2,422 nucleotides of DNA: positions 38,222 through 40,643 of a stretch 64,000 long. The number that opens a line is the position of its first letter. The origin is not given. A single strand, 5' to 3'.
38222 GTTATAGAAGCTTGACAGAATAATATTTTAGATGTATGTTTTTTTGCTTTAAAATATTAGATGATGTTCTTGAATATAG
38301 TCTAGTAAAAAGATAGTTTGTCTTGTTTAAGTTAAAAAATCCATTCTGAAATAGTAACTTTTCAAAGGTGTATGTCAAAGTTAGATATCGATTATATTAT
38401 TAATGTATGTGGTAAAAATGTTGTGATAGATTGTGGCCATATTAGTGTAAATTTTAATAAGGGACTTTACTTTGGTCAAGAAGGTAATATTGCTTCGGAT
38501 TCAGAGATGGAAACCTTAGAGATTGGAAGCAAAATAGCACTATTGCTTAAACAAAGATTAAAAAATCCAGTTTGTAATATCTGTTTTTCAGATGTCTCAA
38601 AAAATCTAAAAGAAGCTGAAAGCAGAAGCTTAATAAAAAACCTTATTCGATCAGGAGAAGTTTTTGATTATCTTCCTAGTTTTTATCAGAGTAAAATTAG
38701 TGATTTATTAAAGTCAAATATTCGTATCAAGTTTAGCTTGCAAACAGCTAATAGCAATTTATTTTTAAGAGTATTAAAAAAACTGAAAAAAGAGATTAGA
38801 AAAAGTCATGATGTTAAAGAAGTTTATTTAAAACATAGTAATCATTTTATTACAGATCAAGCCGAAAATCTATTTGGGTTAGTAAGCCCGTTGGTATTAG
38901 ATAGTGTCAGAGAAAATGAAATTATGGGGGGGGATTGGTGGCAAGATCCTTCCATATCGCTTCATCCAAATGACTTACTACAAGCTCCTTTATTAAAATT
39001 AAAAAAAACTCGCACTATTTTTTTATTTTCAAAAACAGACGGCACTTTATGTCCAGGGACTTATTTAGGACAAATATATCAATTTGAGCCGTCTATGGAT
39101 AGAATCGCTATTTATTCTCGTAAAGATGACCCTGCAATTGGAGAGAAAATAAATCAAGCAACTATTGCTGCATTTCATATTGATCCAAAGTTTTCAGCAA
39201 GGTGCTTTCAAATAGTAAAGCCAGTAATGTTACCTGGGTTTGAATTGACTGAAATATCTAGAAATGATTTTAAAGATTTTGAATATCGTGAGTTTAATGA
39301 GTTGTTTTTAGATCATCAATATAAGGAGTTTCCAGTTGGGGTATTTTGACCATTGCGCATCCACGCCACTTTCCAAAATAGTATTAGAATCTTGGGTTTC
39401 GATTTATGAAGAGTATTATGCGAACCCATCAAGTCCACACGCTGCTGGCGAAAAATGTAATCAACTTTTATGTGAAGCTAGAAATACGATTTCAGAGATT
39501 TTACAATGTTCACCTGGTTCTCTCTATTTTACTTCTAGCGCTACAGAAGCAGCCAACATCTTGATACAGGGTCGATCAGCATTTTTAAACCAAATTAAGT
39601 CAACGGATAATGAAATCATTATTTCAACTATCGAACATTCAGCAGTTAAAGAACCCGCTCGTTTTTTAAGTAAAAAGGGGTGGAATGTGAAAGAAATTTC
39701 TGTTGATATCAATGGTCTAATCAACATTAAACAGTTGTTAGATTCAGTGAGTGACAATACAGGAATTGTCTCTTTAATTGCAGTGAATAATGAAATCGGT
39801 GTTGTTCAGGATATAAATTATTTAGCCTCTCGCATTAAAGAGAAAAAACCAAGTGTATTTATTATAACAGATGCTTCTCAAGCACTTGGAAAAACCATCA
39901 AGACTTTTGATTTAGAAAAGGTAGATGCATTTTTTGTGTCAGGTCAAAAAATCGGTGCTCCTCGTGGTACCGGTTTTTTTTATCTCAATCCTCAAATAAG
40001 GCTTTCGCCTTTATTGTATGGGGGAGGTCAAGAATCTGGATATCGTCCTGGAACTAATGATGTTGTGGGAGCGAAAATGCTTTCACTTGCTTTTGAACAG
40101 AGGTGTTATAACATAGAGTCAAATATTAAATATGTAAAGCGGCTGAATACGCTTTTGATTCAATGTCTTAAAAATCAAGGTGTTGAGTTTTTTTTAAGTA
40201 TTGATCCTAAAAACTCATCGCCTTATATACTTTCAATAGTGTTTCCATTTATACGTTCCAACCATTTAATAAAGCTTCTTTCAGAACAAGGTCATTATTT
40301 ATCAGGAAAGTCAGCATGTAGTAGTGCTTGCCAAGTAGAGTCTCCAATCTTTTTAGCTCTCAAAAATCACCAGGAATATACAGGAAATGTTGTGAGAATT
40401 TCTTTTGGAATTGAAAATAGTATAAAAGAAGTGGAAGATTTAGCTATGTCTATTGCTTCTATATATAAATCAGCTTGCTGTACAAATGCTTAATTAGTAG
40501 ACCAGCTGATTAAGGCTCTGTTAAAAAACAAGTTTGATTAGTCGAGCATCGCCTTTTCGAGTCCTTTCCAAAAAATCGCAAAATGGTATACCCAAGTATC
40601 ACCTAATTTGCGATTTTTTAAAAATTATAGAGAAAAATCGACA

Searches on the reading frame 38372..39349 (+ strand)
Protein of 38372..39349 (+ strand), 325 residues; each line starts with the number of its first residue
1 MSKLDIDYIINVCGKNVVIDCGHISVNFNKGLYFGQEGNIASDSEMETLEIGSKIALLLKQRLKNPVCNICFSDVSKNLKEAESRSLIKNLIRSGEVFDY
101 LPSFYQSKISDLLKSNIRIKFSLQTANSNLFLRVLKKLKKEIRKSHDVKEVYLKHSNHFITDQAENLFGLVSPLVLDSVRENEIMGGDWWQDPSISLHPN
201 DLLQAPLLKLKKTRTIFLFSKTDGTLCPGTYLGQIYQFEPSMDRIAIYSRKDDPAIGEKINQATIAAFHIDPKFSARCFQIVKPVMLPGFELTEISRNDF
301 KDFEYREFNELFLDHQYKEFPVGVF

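Call 3: search_protein_families(library=pfam, proteins=[window:38372-39349:+])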
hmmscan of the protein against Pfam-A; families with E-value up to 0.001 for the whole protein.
window:38372-39349:+ (325 aa): 0 families

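Call 4: search_protein_families(library=ncbifam, proteins=[window:38372-39349:+])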
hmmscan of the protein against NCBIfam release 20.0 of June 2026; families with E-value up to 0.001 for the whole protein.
window:38372-39349:+ (325 aa): 0 families

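Call 39: find_homologous_proteins(query=window:38372-39349:+, max_evalue=0.001)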
Query window:38372-39349:+ (325 aa): 6 proteins with E <= 0.001 among 8000 candidates.
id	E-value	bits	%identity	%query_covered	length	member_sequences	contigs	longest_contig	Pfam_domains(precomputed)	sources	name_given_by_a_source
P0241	8.7e-216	733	100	100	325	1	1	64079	-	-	-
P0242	6.1e-64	234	40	96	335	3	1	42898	-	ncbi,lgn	ncbi:MAG: hypothetical protein PVI40_01135 [Chlamydiota bacterium]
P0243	1.1e-51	194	35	95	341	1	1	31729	-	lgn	-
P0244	1.2e-50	191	41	80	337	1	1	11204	-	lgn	-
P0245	1.5e-34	138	33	87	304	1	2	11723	-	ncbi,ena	-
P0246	2.1e-33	134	34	83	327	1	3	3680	-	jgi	jgi:hypothetical protein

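Call 40: find_encoding_contigs(protein=P0243, flank=10000, max_places=1)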
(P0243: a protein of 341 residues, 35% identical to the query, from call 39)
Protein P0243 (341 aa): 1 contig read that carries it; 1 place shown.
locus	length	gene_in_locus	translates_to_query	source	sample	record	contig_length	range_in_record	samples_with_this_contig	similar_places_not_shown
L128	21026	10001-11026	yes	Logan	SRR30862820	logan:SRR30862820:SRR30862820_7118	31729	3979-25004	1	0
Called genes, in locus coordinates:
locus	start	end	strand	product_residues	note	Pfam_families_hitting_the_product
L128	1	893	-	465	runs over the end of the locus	PF01336:tRNA_anti-codon, PF00152:tRNA-synt_2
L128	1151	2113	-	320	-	PF00579:tRNA-synt_1b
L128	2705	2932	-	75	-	PF07927:HicA_toxin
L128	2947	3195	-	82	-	PF15970:HicB-like_2 (weak)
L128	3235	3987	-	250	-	PF00512:HisKA, PF02518:HATPase_c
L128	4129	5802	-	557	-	PF00512:HisKA, PF02518:HATPase_c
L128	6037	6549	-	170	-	PF00856:SET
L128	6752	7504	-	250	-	-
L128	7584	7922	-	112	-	PF00293:NUDIX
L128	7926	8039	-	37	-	-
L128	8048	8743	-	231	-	PF03575:Peptidase_S51, PF07685:GATase_3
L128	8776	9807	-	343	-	PF02016:Peptidase_S66, PF17676:Peptidase_S66C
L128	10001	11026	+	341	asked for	-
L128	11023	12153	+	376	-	PF00266:Aminotran_5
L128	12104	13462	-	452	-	PF13393:tRNA-synt_His, PF00587:tRNA-synt_2b (weak)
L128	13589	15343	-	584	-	PF00664:ABC_membrane, PF02463:SMC_N (faint), PF00005:ABC_tran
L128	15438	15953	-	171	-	PF01591:6PF2K (faint), PF06414:Zeta_toxin (faint), PF08433:KTI12, PF13671:AAA_33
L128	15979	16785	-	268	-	PF10026:DUF2268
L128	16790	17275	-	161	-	-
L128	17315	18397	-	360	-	PF00226:DnaJ, PF01556:DnaJ_C, PF00684:DnaJ_CXXCXGXG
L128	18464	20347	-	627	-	PF00012:HSP70, PF06723:MreB_Mbl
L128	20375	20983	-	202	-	PF01025:GrpE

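Call 41: find_encoding_contigs(protein=P0244, flank=10000, max_places=1)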
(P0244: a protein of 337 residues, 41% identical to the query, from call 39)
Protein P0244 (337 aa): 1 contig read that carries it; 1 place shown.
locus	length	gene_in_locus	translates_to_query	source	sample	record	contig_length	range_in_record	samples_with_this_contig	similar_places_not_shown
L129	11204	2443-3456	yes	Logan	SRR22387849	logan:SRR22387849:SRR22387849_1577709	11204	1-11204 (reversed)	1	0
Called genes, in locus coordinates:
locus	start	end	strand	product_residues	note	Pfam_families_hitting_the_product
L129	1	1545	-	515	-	?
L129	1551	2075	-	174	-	PF00856:SET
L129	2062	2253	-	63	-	-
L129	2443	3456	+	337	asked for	-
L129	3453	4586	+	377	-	PF00155:Aminotran_1_2, PF00266:Aminotran_5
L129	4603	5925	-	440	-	PF13393:tRNA-synt_His, PF00587:tRNA-synt_2b (weak), PF03129:HGTP_anticodon (weak)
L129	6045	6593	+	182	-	PF18306:LDcluster4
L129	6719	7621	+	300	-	-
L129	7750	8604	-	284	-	-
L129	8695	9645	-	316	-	PF00892:EamA (weak)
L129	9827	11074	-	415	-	PF00675:Peptidase_M16, PF05193:Peptidase_M16_C (faint)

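Call 42: find_encoding_contigs(protein=P0245, flank=10000, max_places=1)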
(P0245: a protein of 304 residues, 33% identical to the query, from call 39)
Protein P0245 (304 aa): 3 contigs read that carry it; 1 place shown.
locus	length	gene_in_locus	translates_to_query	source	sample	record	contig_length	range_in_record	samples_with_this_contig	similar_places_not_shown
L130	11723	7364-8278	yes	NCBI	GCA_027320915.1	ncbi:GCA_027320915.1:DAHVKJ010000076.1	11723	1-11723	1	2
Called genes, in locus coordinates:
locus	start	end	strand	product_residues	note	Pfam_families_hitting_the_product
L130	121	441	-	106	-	PF01209:Ubie_methyltran (weak), PF13847:Methyltransf_31, PF08241:Methyltransf_11, PF08242:Methyltransf_12, PF13649:Methyltransf_25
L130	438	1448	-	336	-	PF04339:FemAB_like, PF13480:Acetyltransf_6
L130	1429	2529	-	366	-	PF00266:Aminotran_5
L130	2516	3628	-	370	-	PF00266:Aminotran_5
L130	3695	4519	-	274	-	PF02776:TPP_enzyme_N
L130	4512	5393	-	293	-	PF13714:PEP_mutase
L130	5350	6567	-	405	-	PF07690:MFS_1, PF00083:Sugar_tr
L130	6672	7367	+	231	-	PF02592:Vut_1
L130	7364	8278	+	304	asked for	-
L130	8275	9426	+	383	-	PF00266:Aminotran_5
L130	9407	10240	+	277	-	PF01135:PCMT, PF13489:Methyltransf_23, PF01209:Ubie_methyltran, PF01728:FtsJ (weak), PF13847:Methyltransf_31, PF08241:Methyltransf_11, PF08242:Methyltransf_12, PF13649:Methyltransf_25, +2 more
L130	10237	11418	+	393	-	PF07690:MFS_1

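Call 48: search_protein_families(library=ncbifam, proteins=[L128:12104-13462:-, L129:4603-5925:-], max_evalue=1e-40)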
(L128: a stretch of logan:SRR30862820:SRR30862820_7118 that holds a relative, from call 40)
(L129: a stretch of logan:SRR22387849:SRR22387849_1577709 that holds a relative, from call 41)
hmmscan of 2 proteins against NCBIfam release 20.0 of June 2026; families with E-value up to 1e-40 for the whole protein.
L128:12104-13462:- (452 aa): 2 families
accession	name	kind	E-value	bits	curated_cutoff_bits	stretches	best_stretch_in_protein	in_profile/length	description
TIGR00442.1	hisS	equivalog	4.5e-104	348.7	286.75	1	8-416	2-385/406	histidine--tRNA ligase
NF009085.0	PRK12420.1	equivalog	2.5e-67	228.1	540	1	11-417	9-399/426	histidine--tRNA ligase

L129:4603-5925:- (440 aa): 2 families
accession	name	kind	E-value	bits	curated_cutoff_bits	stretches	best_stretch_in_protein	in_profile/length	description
TIGR00442.1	hisS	equivalog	3.6e-102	342.4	286.75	1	7-413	2-384/406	histidine--tRNA ligase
NF009085.0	PRK12420.1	equivalog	4.7e-64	217.3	540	1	9-413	8-397/426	histidine--tRNA ligase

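Call 52: predict_structure(alignment_id=A4)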
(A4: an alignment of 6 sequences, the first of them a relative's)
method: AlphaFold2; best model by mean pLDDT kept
length: 325 residues; sequences in the alignment: 6
mean_pLDDT: 75.7   pTM: 0.78
mean pLDDT of the five models: 75.7, 73.9, 69.6, 64.9, 61.5
residues with pLDDT >= 90: 74; 70-90: 154; 50-70: 54; < 50: 43
segments of 3 or more residues with pLDDT < 50: 159-167, 221-226, 302-325
pLDDT, mean of each block of 10 residues (from residue 1): 75 94 80 82 90 96 96 70 78 88 94 96 85 76 66 53 47 66 85 77 75 62 53 89 92 80 80 87 79 79 42 36 27
secondary structure, 60 per line:
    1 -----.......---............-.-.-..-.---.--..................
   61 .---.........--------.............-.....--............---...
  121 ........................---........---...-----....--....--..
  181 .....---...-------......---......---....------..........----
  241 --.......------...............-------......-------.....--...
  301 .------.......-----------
elements in order: H6-12 E16-27 H43-61 E65-73 H82-94 H96-100 H103-114 E118-123 H124-144 H148-155 E159-161 E167-170 H173-176 H179-185 H199-204 H208-213 E217-220 H227-236 E243-249 H256-270 E278-283 E291-295 H298-301 H308-314

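Call 55: fold_search(model_id=the predicted structure, library=pdb)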
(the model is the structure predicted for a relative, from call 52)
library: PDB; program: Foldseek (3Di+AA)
matches with E <= 10: 571; with E <= 0.001: 0
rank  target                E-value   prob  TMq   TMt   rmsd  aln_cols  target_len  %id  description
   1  3oqv                  1.4e-02  0.57  0.22  0.31  12.8       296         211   11  AlbC, a cyclodipeptide synthase from Streptomyces noursei (released 2011-02-16)
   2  2x9q_A                2.3e-02  0.63  0.25  0.31   9.4       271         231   11  Structure of the Mycobacterium tuberculosis protein, Rv2275, demonstrates that cyclodipeptide synthetases are related  (released 2010-09-22)
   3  4r2j                  2.6e-02  0.20  0.19  0.21  20.5       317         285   11  Crystal structure of YdaA (Universal Stress Protein E) from Salmonella typhimurium (released 2015-02-04)
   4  3sp1_A                3.3e-02  0.90  0.37  0.30  13.2       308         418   13  Crystal structure of cysteinyl-tRNA synthetase (cysS) from Borrelia burgdorferi (released 2011-08-17)
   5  4r2k                  6.2e-02  0.16  0.19  0.20  19.6       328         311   11  Crystal structure of H119A mutant of YdaA (Universal Stress Protein E) from Salmonella typhimurium (released 2015-02-04)
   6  2x9q_B                6.6e-02  0.41  0.19  0.25   8.9       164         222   15  Structure of the Mycobacterium tuberculosis protein, Rv2275, demonstrates that cyclodipeptide synthetases are related  (released 2010-09-22)
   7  6wrt                  6.6e-02  0.38  0.24  0.25  13.2       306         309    9  Crystal structure of Mj 3-nitro-tyrosine tRNA synthetase (5B) C70A/S158C variant bound to 3-nitro-tyrosine (released 2020-07-01)
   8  5ocd_F                8.3e-02  0.44  0.27  0.36  12.8       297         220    8  structure of a CDPS from Fluoribacter dumoffii (released 2018-08-01)
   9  5ocd_D                8.3e-02  0.33  0.25  0.33  14.5       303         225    9  structure of a CDPS from Fluoribacter dumoffii (released 2018-08-01)
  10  4e69_B                9.9e-02  0.08  0.16  0.17  19.4       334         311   10  Crystal structure of a sugar kinase (target EFI-502132) from Oceanicola granulosus, unliganded structure (released 2012-04-18)
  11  9j61_H                1.1e-01  0.41  0.26  0.35  12.6       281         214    7  Crystal structure of a cyclodipeptide synthase from Streptomyces sapporonensis (released 2024-12-04)
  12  7kmf_F                1.8e-01  0.85  0.19  0.19   4.6       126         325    9  Sugar phosphate activation of the stress sensor eIF2B (released 2021-07-14)
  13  4wny                  1.9e-01  0.30  0.18  0.35  11.6       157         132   11  Crystal structure of a protein from the universal stress protein family from Burkholderia pseudomallei (released 2014-11-05)
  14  2x0s                  2.7e-01  0.10  0.17  0.08  16.5       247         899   14  3.0 A RESOLUTION CRYSTAL STRUCTURE OF GLYCOSOMAL PYRUVATE PHOSPHATE DIKINASE FROM TRYPANOSOMA BRUCEI (released 2009-12-29)
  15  7t3a_L                2.8e-01  0.28  0.21  0.23   8.3       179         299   11  GATOR1-RAG-RAGULATOR - Inhibitory Complex (released 2022-04-06)
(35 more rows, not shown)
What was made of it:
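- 38372..39349 (+): Orphan 325-aa protein that travels with the block. It has a Rossmann/HUP-like fold and no family assignment. The best fold hits are weak: cyclodipeptide synthases, CysRS, USP and MnmA (calls 52, 55).
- The weak fold hits of the orphan protein are to cyclodipeptide synthases and class I aaRS, which are tRNA-using enzymes (call 55).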

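Call 68: search_solved_structures(query=A4, max_evalue=10)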
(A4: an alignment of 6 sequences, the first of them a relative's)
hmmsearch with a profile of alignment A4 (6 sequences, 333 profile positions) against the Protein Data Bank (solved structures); distinct sequences matched with E-value up to 10: 2.
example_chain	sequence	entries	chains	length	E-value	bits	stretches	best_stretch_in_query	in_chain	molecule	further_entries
9sra_BQ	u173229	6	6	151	0.65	12.3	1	52-166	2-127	Large ribosomal subunit protein eL19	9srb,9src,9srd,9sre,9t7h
1tjl_A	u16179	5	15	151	1.2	11.4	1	120-153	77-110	DnaK suppressor protein | RNA polymerase-binding transcription factor DksA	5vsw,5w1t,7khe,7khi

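Call 69: search_protein_families(library=pfam, alignment_id=A4, max_evalue=10)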
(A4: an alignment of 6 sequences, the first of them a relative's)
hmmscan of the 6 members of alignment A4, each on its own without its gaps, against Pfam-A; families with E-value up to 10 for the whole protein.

A. member 1, P0241 (325 aa): 0 families

B. families by the number of members that match (of 6 scanned): 3 families
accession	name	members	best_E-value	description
PF12416.13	DUF3668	1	0.041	Cep120 protein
PF05379.17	Peptidase_C23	1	0.11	Carlavirus endopeptidase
PF22385.1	Cas9_C_2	1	0.15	CRISPR-associated endonuclease Cas9, C-terminal domain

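Call 75: search_protein_representatives(alignment_id=A4)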
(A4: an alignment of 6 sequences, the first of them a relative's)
Query: 6 sequences, 333 profile positions. Proteins with E-value up to 0.001 (for the whole library): 45; up to 1e-10: 37; up to 1e-30: 28. The best 45 are listed.
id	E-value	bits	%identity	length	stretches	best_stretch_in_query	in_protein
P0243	5.8e-140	482.5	-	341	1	5-329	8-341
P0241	9.4e-139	478.5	-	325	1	7-333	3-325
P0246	2.4e-127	441.0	-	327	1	1-330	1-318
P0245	1.1e-115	402.7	-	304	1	4-332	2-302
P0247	6.9e-101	354.1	-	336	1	1-327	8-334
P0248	1.7e-94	333.0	-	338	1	3-328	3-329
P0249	1.2e-89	317.2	-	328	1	16-317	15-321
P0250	7.8e-87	307.9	-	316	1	9-315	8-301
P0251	6.5e-85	301.6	-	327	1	15-323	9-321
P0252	3.0e-82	292.8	-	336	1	14-307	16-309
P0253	8.6e-81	288.0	-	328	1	12-328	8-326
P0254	1.3e-77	277.6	-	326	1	10-329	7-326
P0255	8.7e-74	265.0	-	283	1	17-282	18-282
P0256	1.5e-70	254.4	-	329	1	15-314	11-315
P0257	9.6e-69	248.4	-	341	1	12-320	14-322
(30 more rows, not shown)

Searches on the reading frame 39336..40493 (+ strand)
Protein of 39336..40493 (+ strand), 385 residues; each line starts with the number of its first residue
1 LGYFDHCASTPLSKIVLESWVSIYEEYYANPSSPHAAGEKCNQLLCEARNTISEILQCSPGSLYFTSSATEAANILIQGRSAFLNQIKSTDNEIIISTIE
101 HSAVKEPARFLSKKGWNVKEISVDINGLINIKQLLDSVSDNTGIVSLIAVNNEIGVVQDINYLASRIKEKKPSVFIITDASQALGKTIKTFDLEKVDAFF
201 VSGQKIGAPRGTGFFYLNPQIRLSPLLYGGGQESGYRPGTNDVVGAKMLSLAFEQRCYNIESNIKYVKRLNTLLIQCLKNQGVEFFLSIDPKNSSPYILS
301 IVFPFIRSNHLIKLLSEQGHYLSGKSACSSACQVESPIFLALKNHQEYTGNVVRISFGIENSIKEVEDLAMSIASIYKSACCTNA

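Call 3: search_protein_families(library=pfam, proteins=[window:39336-40493:+])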
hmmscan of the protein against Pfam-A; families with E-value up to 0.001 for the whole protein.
window:39336-40493:+ (385 aa): 1 family
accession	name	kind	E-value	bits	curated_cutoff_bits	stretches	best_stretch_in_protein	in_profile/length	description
PF00266.25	Aminotran_5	-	2.3e-52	178.7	21.5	1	3-369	2-371/371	Aminotransferase class-V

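Call 4: search_protein_families(library=ncbifam, proteins=[window:39336-40493:+])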
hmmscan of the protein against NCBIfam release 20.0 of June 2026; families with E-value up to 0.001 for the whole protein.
window:39336-40493:+ (385 aa): 16 families
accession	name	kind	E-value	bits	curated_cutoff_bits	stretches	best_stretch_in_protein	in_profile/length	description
TIGR03402.1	FeS_nifS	equivalog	7.5e-74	248.8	530.75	1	3-377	2-370/379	cysteine desulfurase NifS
TIGR03235.1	DNA_S_dndA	equivalog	2.3e-67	227.8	480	1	3-356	1-352/353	cysteine desulfurase DndA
NF002806.0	PRK02948.1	subfamily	1.8e-61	208.2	304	1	1-378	1-373/381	IscS subfamily cysteine desulfurase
NF010611.0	PRK14012.1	equivalog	1.4e-56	192.2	548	1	3-369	8-371/406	IscS subfamily cysteine desulfurase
TIGR02006.1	IscS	equivalog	1.6e-56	192.1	643.2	1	3-373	6-371/402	IscS subfamily cysteine desulfurase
TIGR03403.1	nifS_epsilon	equivalog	6.1e-42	143.8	587.7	1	3-367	2-363/382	NifS family cysteine desulfurase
TIGR01979.1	sufS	subfamily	3.2e-28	98.7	475.1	1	3-231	21-249/403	SufS family cysteine desulfurase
TIGR01977.1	am_tr_V_EF2568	hypoth_equivalog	1.1e-27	97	377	1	3-231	2-226/376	cysteine desulfurase family protein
NF041166.1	f2_encap_cargo1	exception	5.4e-16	58.8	800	1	3-221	248-464/623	family 2A encapsulin nanocompartment cargo protein cysteine desulfurase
NF006791.0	PRK09295.1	equivalog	1.5e-15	57.2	661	1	2-221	25-242/406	cysteine desulfurase SufS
TIGR01976.1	am_tr_V_VC1184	hypoth_equivalog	2.9e-15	56.5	352.35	1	3-221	21-235/401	cysteine desulfurase-like protein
NF040779.1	Sec_lyase_SclA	exception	2.9e-14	52.8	525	1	36-377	36-377/378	selenocysteine lyase SclA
NF008126.0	PRK10874.1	equivalog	5.1e-13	48.9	607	1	3-231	22-249/401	cysteine desulfurase CsdA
TIGR03392.1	FeS_syn_CsdA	equivalog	2.2e-12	46.9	493.6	1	4-223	20-237/398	cysteine desulfurase CsdA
TIGR04343.1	egtE_PLP_lyase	equivalog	6.4e-09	35.1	400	1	42-227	53-227/370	ergothioneine biosynthesis PLP-dependent enzyme EgtE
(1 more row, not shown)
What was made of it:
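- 39336..40493 (+): NifS/IscS-like class V cysteine desulfurase, 385 aa. It overlaps the orphan gene by 14 nt. TIGR03402 NifS scores 249 bits, below its cut-off of 531 (calls 3, 4).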
